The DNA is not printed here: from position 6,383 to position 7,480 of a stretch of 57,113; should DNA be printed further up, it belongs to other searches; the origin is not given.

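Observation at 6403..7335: Second low-GC opposite-strand moron (265 aa, coiled-coil) between the neck and gp10-like tail genes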

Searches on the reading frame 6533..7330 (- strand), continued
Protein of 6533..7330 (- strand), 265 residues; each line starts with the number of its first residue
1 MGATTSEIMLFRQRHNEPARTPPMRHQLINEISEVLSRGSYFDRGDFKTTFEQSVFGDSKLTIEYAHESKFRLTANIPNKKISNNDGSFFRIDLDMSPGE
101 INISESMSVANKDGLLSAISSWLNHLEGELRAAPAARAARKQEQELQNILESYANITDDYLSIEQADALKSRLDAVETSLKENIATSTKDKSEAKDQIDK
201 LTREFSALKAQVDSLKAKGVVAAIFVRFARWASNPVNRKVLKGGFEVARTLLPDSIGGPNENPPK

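Call 81: find_encoding_contigs(protein=P0026, flank=10000, max_places=2)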
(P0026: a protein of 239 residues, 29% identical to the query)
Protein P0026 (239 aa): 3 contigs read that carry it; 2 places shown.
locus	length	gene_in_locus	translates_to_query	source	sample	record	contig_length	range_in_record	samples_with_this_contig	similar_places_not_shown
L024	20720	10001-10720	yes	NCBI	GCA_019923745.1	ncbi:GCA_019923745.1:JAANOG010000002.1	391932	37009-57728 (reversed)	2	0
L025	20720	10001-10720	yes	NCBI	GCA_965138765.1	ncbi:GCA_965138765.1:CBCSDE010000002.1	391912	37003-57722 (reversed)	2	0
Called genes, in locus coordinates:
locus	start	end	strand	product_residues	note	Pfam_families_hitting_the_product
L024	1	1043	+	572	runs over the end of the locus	PF01820:Dala_Dala_lig_N, PF07478:Dala_Dala_lig_C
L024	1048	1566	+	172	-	PF12867:DinB_2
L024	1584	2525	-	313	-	PF01145:Band_7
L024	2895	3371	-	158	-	PF00300:His_Phos_1 (weak)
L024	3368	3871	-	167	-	PF25084:LbH_EIF2B (weak), PF14602:Hexapep_2 (faint), PF25087:GMPPB_C (weak), PF00132:Hexapep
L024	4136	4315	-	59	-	-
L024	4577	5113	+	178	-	PF13489:Methyltransf_23, PF13847:Methyltransf_31 (weak), PF08241:Methyltransf_11, PF08242:Methyltransf_12, PF13649:Methyltransf_25 (weak)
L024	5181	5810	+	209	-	PF00485:PRK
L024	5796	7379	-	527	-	PF00890:FAD_binding_2, PF07992:Pyr_redox_2 (faint), PF02910:Succ_DH_flav_C (weak)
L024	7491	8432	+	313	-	PF28532:DUF8428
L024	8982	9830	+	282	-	-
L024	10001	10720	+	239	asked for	-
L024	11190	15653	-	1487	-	PF05359:DUF748, PF27051:TamB_N (weak), PF04357:TamB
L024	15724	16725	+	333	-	PF00814:TsaD, PF02543:Carbam_trans_N (faint), PF22521:HypF_C_2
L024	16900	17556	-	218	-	-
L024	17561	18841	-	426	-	PF00709:Adenylsucc_synt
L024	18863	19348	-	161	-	PF01475:FUR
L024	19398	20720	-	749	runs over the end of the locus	PF13328:HD_4, PF01966:HD, PF04607:RelA_SpoT, PF02824:TGS, PF28438:RelA_RIS, PF13291:ACT_4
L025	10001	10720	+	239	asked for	-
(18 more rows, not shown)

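Call 91: fold_search(model_id=the predicted structure, library=viral)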
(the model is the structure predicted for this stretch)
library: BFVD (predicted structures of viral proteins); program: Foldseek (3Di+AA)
matches with E <= 10: 804; with E <= 0.001: 0
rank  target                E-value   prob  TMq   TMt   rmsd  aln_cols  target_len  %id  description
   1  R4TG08                2.3e-02  1.00  0.28  0.54   4.7       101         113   12  (no name in the UniProt tables at hand)
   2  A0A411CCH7            4.0e-02  0.47  0.19  0.21  17.6       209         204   11  Uncharacterized protein [Mycobacterium phage NoodleTree]
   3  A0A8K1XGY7            4.4e-02  0.84  0.20  0.28   7.7       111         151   13  (no name in the UniProt tables at hand)
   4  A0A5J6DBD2            5.5e-02  0.96  0.23  0.42   5.3        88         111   19  Uncharacterized protein [Erwinia phage pEp_SNUABM_01]
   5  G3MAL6                6.2e-02  0.80  0.22  0.35   6.7       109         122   14  Gp475 [Bacillus phage G]
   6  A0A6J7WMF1            6.2e-02  0.41  0.24  0.21  16.6       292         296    9  Uncharacterized protein [uncultured Caudovirales phage]
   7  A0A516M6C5            6.6e-02  0.33  0.18  0.19  18.5       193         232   12  (no name in the UniProt tables at hand)
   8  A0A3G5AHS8            7.8e-02  0.57  0.25  0.30  16.2       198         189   13  Uncharacterized protein [Solivirus sp.]
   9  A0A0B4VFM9            1.3e-01  0.57  0.17  0.26  13.0       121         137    9  DRBM domain-containing protein [Tipula oleracea nudivirus]
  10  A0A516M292            1.3e-01  0.21  0.23  0.19  18.8       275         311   11  (no name in the UniProt tables at hand)
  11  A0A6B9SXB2            1.4e-01  0.97  0.25  0.61   3.5       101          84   12  (no name in the UniProt tables at hand)
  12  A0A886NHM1            1.4e-01  0.91  0.32  0.45   6.1       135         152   17  (no name in the UniProt tables at hand)
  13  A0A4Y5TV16            1.4e-01  0.60  0.19  0.13   7.6        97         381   11  Uncharacterized protein [Vibrio phage VAP7]
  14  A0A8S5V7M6            1.4e-01  0.80  0.22  0.46   6.6       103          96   14  Uncharacterized protein [Myoviridae sp. ctCpP1]
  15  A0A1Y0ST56            1.5e-01  0.60  0.21  0.38   6.8       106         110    8  Uncharacterized protein [Pseudomonas phage Phabio]
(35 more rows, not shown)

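Call 99: find_related_loci(query=A8, collection=metagenome_contigs, flank=10000)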
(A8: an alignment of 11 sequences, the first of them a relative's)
Query A8 (245 aa) in metagenome_contigs; peptide patterns used: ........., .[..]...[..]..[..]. (x = any residue, [..] = any of these).
211 stretches matched a pattern; 10 encode a relative of the query (tblastn E <= 1e-3); 10 distinct loci.
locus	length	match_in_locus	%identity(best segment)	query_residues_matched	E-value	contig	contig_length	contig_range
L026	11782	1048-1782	100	1-245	2e-165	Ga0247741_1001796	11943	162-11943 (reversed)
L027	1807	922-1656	73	1-244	2e-127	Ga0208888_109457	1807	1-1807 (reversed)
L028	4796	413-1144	67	1-243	5e-111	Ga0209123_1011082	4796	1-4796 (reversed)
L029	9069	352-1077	64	1-242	7e-102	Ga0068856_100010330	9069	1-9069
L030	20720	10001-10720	60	1-242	2e-100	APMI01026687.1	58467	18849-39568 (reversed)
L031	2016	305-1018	56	1-242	3e-96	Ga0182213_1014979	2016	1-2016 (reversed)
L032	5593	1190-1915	57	1-242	7e-89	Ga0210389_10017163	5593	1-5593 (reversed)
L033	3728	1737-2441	53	1-243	6e-83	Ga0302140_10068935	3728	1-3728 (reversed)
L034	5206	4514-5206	54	1-239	2e-81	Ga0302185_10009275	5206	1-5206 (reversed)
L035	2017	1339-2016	46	1-224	5e-68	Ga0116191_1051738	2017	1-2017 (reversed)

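Call 100: find_related_loci(query=A8, collection=viral_contigs, flank=10000)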
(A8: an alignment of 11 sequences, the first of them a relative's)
Query A8 (245 aa) in viral_contigs; peptide patterns used: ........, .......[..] (x = any residue, [..] = any of these).
600 stretches matched a pattern, but none encodes a relative of the query by tblastn (E <= 1e-3).

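Call 103: search_solved_structures(query=L030:8276-9580:-, max_evalue=0.001)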
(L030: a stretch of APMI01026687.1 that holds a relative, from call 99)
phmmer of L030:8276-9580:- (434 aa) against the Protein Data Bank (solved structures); distinct sequences matched with E-value up to 0.001: 0.

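Call 104: search_solved_structures(query=L030:10840-11751:-, max_evalue=0.001)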
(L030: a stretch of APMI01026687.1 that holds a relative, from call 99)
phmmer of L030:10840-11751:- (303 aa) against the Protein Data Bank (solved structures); distinct sequences matched with E-value up to 0.001: 0.

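Call 105: search_solved_structures(query=L029:5928-8966:+, max_evalue=0.001)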
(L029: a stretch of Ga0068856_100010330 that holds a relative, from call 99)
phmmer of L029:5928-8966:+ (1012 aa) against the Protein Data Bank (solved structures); distinct sequences matched with E-value up to 0.001: 0.

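Call 106: search_solved_structures(query=L032:3124-4227:-, max_evalue=0.001)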
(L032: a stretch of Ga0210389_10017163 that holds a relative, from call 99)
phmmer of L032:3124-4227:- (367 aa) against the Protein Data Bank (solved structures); distinct sequences matched with E-value up to 0.001: 0.

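Call 107: search_solved_structures(query=L030:6851-7951:-, max_evalue=0.001)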
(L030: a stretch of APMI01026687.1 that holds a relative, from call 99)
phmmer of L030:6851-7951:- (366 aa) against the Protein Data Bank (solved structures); distinct sequences matched with E-value up to 0.001: 0.
